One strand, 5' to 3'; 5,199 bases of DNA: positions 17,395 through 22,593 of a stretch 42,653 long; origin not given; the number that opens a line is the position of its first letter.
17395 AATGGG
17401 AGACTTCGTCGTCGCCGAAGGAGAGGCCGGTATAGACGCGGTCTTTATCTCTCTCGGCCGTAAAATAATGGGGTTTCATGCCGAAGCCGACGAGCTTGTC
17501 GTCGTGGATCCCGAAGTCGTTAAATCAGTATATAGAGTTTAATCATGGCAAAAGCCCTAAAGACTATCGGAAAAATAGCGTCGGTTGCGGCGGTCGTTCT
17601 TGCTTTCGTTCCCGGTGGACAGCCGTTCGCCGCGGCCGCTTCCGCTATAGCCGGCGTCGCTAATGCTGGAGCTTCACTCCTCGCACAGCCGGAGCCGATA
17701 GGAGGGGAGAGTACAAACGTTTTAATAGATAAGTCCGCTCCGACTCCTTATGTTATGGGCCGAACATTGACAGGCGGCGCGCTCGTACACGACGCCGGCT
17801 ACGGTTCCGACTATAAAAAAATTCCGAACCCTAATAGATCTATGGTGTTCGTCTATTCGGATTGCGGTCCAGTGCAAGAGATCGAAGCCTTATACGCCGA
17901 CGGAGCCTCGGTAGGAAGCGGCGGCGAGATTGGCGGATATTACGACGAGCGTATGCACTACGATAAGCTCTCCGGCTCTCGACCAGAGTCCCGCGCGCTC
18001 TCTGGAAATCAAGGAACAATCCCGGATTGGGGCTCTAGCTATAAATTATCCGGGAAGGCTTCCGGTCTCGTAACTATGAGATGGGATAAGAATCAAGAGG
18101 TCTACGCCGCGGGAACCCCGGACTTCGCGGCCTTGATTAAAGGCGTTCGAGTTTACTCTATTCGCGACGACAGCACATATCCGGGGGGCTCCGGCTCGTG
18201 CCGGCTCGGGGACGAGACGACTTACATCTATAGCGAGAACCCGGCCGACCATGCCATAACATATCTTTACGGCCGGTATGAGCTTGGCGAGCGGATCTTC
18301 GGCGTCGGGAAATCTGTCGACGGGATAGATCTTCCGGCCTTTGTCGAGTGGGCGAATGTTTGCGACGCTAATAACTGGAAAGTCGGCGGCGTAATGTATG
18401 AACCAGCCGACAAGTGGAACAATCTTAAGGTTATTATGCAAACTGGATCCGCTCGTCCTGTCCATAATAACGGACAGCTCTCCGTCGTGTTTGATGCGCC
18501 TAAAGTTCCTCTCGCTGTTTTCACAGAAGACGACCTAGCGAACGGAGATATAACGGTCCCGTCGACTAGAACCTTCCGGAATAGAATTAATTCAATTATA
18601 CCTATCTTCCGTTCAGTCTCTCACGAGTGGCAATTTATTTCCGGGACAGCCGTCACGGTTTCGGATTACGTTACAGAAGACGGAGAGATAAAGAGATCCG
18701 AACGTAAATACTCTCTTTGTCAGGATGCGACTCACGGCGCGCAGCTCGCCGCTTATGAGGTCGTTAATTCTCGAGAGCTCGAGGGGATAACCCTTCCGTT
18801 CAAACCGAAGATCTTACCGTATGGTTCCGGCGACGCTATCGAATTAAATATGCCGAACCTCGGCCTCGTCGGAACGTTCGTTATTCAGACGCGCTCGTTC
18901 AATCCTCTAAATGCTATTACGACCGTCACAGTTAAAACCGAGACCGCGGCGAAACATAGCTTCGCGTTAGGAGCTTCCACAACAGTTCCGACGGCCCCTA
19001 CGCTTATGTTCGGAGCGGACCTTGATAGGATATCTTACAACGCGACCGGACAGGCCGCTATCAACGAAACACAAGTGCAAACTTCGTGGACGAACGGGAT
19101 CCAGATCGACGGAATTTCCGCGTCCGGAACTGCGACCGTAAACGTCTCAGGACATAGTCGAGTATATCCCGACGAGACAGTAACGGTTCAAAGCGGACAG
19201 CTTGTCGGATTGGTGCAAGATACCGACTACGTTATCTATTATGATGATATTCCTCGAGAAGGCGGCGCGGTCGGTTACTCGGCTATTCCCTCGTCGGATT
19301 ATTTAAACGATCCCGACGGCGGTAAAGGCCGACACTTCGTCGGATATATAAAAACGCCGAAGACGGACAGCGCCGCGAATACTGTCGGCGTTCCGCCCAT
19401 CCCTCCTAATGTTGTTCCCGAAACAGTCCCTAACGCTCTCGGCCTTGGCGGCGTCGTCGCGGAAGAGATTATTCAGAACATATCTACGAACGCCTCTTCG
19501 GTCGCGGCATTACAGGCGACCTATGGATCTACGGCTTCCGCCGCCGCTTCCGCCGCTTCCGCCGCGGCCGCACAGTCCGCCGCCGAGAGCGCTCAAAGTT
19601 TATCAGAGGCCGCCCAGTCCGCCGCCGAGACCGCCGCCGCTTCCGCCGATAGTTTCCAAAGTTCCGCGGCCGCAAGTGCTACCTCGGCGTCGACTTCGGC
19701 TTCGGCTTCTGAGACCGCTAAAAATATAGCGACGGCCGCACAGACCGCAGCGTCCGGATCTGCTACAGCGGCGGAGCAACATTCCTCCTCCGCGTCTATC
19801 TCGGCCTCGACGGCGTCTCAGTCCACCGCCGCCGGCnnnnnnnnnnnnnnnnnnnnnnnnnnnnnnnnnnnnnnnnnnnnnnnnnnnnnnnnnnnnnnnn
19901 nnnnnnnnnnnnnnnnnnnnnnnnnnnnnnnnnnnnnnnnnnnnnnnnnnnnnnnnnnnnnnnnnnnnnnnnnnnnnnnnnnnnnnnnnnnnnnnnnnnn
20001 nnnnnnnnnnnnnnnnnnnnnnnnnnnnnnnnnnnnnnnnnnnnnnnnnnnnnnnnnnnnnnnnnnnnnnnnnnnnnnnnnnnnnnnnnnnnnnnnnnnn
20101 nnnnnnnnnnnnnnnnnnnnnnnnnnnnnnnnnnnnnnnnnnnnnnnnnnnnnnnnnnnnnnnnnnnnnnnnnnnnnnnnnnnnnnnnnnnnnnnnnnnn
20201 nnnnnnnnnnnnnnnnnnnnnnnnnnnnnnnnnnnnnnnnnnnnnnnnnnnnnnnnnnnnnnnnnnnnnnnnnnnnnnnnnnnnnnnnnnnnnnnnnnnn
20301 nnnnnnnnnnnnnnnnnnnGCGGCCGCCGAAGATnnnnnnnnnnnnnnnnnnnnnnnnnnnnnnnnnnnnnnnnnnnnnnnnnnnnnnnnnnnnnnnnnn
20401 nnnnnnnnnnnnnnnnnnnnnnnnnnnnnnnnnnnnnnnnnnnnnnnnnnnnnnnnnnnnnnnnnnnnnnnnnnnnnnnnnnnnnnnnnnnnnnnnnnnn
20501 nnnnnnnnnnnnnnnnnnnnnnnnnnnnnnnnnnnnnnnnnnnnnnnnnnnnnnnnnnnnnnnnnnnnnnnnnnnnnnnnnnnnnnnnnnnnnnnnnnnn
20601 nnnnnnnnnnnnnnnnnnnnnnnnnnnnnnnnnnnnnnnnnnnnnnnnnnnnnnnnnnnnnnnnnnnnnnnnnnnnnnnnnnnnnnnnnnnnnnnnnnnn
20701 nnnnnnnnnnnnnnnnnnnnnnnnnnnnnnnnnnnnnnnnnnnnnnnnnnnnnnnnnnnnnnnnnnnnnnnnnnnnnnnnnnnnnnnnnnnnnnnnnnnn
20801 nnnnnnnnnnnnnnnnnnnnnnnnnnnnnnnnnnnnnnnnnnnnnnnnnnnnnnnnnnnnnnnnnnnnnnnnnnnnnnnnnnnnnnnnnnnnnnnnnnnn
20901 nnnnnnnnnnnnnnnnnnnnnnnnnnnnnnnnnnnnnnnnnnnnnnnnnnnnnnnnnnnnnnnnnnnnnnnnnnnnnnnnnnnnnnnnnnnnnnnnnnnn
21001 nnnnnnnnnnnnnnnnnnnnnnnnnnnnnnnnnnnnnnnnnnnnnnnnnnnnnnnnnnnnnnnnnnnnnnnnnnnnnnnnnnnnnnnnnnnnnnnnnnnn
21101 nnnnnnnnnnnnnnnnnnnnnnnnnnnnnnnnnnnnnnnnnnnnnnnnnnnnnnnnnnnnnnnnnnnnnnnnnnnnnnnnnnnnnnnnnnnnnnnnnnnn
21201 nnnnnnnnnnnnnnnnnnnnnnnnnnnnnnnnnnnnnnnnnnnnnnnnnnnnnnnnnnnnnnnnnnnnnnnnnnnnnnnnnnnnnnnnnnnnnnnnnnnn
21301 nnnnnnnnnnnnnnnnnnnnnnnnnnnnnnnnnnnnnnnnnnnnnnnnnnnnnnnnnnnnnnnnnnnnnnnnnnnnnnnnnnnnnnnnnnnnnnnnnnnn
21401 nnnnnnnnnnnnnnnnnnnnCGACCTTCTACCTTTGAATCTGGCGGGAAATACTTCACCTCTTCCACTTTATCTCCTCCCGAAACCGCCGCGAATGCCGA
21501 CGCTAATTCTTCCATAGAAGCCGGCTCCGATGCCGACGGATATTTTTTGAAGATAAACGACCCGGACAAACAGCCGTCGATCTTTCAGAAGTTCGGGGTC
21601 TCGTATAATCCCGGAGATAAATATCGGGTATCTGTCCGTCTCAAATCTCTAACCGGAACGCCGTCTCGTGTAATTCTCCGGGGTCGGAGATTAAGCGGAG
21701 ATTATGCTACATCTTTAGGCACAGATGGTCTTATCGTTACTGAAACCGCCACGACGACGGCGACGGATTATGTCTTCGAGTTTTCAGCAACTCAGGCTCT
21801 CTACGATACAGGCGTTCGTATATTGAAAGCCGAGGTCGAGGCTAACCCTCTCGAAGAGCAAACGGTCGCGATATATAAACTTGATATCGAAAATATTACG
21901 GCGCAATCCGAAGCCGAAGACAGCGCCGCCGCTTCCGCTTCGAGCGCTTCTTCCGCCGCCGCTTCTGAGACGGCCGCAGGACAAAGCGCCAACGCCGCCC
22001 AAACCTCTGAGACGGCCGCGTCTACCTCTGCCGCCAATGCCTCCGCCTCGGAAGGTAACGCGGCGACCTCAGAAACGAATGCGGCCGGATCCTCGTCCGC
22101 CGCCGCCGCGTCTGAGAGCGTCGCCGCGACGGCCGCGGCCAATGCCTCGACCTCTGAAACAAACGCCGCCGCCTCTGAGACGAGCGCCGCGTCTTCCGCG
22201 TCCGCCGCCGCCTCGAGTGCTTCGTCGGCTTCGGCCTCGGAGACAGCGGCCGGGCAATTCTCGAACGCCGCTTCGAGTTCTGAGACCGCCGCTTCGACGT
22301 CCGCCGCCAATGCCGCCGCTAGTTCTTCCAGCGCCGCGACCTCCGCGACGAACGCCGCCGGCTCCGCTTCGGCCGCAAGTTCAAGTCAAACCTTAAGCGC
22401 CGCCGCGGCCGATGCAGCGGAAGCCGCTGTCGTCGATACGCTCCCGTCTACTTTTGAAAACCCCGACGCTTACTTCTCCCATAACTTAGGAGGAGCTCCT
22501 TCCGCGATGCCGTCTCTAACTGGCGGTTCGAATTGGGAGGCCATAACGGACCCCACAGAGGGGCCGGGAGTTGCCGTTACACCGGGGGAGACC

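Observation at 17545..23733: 2062-aa tail tip protein built from three tandem rod-plus-lectin-like modules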

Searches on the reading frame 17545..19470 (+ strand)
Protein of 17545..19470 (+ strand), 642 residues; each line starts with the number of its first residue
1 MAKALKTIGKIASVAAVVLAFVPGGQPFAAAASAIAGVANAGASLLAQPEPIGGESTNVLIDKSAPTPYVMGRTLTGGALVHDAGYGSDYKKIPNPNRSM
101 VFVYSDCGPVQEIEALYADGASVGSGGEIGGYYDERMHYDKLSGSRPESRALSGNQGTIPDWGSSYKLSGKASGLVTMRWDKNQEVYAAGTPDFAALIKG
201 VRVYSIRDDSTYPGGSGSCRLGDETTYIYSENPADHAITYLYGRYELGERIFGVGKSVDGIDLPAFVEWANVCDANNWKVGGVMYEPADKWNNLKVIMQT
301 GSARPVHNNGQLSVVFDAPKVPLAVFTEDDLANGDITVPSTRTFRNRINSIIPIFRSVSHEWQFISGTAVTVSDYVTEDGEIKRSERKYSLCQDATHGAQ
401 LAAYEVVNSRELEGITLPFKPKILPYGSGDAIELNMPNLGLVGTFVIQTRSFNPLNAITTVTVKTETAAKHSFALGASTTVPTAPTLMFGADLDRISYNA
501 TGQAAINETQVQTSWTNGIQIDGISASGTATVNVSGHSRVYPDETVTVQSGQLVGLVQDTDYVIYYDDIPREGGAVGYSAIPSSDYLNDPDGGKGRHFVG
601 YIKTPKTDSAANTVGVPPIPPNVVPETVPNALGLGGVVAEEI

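Call 17: search_solved_structures(query=window:17545-19470:+, max_evalue=1)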
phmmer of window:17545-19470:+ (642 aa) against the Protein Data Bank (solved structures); distinct sequences matched with E-value up to 1: 0.

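Call 19: search_protein_families(library=pfam, proteins=[window:17545-19470:+], max_evalue=1)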
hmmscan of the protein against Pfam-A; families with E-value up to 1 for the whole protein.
window:17545-19470:+ (642 aa): 0 families

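Call 22: find_related_loci(query=window:17545-19470:+, collection=viral_contigs, flank=10000)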
Query window:17545-19470:+ (642 aa) in viral_contigs; peptide patterns used: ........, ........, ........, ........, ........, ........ (x = any residue, [..] = any of these).
5 stretches matched a pattern; 2 encode a relative of the query (tblastn E <= 1e-3); 2 distinct loci.
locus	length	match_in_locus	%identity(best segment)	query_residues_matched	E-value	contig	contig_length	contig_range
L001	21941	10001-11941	54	1-642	0e+0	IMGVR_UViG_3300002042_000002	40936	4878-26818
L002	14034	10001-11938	50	1-642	0e+0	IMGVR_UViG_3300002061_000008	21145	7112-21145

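Call 53: search_dna_similar(query=window:17545-19470:+, collection=phages, mode=protein, max_rows=25, max_evalue=0.00001)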
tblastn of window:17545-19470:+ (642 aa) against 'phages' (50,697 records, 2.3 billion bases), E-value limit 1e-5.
Records with a match: 40; places in all: 40; records where one place covers at least 80% of the query: 0.
Best place of each record, by identity: <60% 40.
By first word of the organism name: Pseudomonas 12; Acinetobacter 8; Caulobacter 5; Roseobacter 4; Bacteriophage 3; Klebsiella 3; Paracoccus 2; Escherichia 1; Sinorhizobium 1; Salmonella 1.
By host as written in the record: - 10; Acinetobacter baumannii 5; Caulobacter segnis CBR1 4; Paracoccus sp. HS3 2; Pseudomonas syringae CC1557 2; Pseudomonas syringae 2; Pseudomonas syringae pv. actinidiae K7#8 2; Acinetobacter baumannii ATCC 17978 2; and 11 more.
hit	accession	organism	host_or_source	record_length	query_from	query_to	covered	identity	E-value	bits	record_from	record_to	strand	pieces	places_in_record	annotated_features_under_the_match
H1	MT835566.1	Bacteriophage sp.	human fecal samples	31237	5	487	75%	41.1%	2e-90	313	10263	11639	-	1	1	record has no annotation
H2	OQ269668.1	Caulobacter phage TMCBR2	Caulobacter segnis CBR1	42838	149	487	53%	37.2%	6e-48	187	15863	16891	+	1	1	tail fiber protein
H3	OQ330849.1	Caulobacter phage TMCBR3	Caulobacter segnis CBR1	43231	149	487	53%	37.2%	6e-48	187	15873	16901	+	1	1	tail fiber protein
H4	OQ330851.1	Caulobacter phage W2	Caulobacter segnis CBR1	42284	149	487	53%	37.2%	1e-47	187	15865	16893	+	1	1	host specificity protein J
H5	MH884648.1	Caulobacter phage Kronos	Caulobacter sp. CBR1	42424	149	487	53%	37.2%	1e-47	187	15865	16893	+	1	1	host specificity protein J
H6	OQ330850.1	Caulobacter phage TMCBR4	Caulobacter segnis CBR1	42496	149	487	53%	37.2%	1e-47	187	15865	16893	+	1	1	host specificity protein J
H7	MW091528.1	Bacteriophage sp. 438212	sewage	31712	62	447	60%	30.4%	3e-39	161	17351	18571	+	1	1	host specificity protein J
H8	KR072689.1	Paracoccus phage Shpa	Paracoccus sp. HS3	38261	168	553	60%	23.8%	4e-7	59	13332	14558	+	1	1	tail-like protein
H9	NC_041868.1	Paracoccus phage Shpa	Paracoccus sp. HS3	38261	168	553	60%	23.8%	4e-7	59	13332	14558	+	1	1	tail fiber protein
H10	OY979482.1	Klebsiella phage vB_Ko_K4PH164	-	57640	55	454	62%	21.1%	1e-7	61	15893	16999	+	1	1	central tail fiber J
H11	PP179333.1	Pseudomonas phage Cruim01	Pseudomonas syringae CC1557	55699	56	447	61%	21.3%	8e-8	62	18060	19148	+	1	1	tail fiber protein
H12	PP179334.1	Pseudomonas phage Aurca01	Pseudomonas syringae CC1557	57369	56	447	61%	21.3%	8e-8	62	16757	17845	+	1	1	tail fiber protein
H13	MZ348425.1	Pseudomonas phage psageB2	soil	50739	56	447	61%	21.3%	1e-7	61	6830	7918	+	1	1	putative tail fiber protein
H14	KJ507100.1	Pseudomonas phage phiPSA1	Pseudomonas syringae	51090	56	447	61%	21.3%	1e-7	61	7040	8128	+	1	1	tail fiber protein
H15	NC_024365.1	Pseudomonas phage phiPSA1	Pseudomonas syringae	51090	56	447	61%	21.3%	1e-7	61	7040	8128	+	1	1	central tail fiber J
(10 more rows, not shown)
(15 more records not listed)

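Call 54: get_annotated_region(hit=H5, flank=6000)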
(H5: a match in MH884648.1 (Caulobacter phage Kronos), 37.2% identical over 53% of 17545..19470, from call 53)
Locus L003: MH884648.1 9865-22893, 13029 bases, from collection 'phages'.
description: Caulobacter phage Kronos, complete genome.
organism: Caulobacter phage Kronos (NCBI taxid 2340873)
taxonomy: Viruses; Duplodnaviria; Heunggongvirae; Uroviricota; Caudoviricetes
host: Caulobacter sp. CBR1; source: -; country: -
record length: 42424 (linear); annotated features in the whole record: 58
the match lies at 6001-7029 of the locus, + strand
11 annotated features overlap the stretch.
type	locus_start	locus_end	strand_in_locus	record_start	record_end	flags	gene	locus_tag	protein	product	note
CDS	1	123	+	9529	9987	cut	-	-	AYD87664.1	tail protein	-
CDS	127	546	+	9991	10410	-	-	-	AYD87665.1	hypothetical protein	-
CDS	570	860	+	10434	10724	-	-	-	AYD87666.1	hypothetical protein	-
CDS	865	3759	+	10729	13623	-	-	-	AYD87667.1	tail length tape-measure protein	-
CDS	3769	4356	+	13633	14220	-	-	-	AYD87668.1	hypothetical protein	-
CDS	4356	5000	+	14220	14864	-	-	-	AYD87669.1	hypothetical protein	-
CDS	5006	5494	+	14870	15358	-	-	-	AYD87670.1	hypothetical protein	-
CDS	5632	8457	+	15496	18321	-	-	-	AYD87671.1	host specificity protein J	-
CDS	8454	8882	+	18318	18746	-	-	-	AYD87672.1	tail assembly chaperone protein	-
CDS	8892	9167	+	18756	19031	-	-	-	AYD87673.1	hypothetical protein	-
CDS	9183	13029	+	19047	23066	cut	-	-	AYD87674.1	fibronectin type III domain protein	-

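Call 79: find_related_loci(query=window:17545-19470:+, collection=genome_contigs, flank=10000)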
Query window:17545-19470:+ (642 aa) in genome_contigs; peptide patterns used: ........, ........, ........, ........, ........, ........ (x = any residue, [..] = any of these).
17 stretches matched a pattern, but none encodes a relative of the query by tblastn (E <= 1e-3).

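Call 81: find_related_loci(query=A5, collection=genome_contigs, flank=10000)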
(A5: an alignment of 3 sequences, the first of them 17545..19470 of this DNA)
Query A5 (642 aa) in genome_contigs; peptide patterns used: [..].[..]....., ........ (x = any residue, [..] = any of these).
69 stretches matched a pattern, but none encodes a relative of the query by tblastn (E <= 1e-3).

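Call 82: find_related_loci(query=A5, collection=metagenome_contigs, flank=10000)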
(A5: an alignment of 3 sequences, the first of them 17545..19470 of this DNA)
Query A5 (642 aa) in metagenome_contigs; peptide patterns used: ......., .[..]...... (x = any residue, [..] = any of these).
235 stretches matched a pattern, but none encodes a relative of the query by tblastn (E <= 1e-3).

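Call 97: search_protein_families(library=ncbifam, proteins=[window:17545-19470:+], max_evalue=0.1)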
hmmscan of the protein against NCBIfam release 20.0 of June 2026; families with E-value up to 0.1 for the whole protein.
window:17545-19470:+ (642 aa): 1 family
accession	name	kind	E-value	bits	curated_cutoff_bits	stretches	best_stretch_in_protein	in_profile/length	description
NF040662.1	attach_TipJ_rel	subfamily_domain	0.0017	16.9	140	1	260-331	182-256/477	host specificity factor TipJ family phage tail protein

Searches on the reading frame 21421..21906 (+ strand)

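Call 19: search_protein_families(library=pfam, proteins=[window:21421-21906:+], max_evalue=1)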
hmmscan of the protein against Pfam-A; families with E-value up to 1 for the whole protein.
window:21421-21906:+ (162 aa): 0 families

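Call 20: search_protein_families(library=phrogs, proteins=[window:21421-21906:+], max_evalue=1)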
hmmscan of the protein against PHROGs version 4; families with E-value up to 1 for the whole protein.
window:21421-21906:+ (162 aa): 0 families

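Call 97: search_protein_families(library=ncbifam, proteins=[window:21421-21906:+], max_evalue=0.1)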
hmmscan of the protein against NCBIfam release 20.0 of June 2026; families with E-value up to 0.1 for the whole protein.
window:21421-21906:+ (162 aa): 1 family
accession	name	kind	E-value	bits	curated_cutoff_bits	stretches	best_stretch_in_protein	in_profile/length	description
NF048003.1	GTA_spike_fiber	domain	0.00037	21.1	36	1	22-133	24-139/182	phage head spike fiber domain-containing protein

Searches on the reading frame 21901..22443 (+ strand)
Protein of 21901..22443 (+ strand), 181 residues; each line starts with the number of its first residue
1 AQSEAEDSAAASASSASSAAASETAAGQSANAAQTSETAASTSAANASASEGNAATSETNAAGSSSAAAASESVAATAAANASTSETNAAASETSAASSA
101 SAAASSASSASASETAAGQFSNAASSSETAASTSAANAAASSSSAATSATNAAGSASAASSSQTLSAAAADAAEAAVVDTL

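Call 70: search_solved_structures(query=window:21901-22443:+, max_evalue=1, show_alignments=2)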
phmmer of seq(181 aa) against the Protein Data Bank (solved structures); distinct sequences matched with E-value up to 1: 0.
